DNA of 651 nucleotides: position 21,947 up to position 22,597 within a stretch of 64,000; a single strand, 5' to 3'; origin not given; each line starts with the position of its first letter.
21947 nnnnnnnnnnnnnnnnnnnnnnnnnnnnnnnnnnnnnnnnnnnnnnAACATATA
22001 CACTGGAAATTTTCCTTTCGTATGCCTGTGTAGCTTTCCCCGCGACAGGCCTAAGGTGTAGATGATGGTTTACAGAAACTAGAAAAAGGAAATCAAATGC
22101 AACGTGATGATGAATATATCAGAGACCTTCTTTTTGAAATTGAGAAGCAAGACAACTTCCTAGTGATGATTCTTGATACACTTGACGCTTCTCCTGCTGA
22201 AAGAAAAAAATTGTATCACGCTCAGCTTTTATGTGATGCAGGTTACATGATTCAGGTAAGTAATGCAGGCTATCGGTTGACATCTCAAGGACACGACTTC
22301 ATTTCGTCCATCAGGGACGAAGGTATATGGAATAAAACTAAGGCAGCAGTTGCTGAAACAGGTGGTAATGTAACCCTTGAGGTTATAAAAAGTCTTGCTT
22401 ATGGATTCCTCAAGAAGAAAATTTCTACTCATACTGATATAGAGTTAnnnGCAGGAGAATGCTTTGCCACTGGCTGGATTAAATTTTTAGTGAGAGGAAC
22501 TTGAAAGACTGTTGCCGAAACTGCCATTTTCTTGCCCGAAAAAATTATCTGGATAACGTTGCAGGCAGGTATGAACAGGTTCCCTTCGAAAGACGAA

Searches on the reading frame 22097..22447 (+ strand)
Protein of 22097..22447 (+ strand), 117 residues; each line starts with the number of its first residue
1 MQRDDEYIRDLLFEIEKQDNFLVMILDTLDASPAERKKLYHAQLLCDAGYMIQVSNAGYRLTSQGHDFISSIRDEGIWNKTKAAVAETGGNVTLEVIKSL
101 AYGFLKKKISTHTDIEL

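Call 5: search_protein_families(library=pfam, proteins=[window:22097-22447:+], max_evalue=0.1)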
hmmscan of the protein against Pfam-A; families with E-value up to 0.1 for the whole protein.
window:22097-22447:+ (117 aa): 1 family
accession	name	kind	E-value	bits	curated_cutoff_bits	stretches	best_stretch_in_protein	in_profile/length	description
PF10711.15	DUF2513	-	1.7e-14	54.4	29.6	1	3-90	2-99/100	Hypothetical protein (DUF2513)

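Call 6: search_protein_families(library=ncbifam, proteins=[window:22097-22447:+], max_evalue=0.1)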
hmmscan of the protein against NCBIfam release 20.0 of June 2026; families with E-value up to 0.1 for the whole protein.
window:22097-22447:+ (117 aa): 0 families

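Call 8: search_protein_families(library=padloc, proteins=[window:22097-22447:+], max_evalue=0.1)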
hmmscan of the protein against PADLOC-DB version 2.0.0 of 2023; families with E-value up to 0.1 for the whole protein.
window:22097-22447:+ (117 aa): 0 families

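Call 9: search_protein_families(library=phrogs, proteins=[window:22097-22447:+], max_evalue=0.1)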
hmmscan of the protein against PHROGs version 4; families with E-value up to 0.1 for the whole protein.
window:22097-22447:+ (117 aa): 1 family
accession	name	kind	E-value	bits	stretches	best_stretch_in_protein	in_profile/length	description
phrog_585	-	unknown function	9e-23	82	1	1-111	1-127/128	-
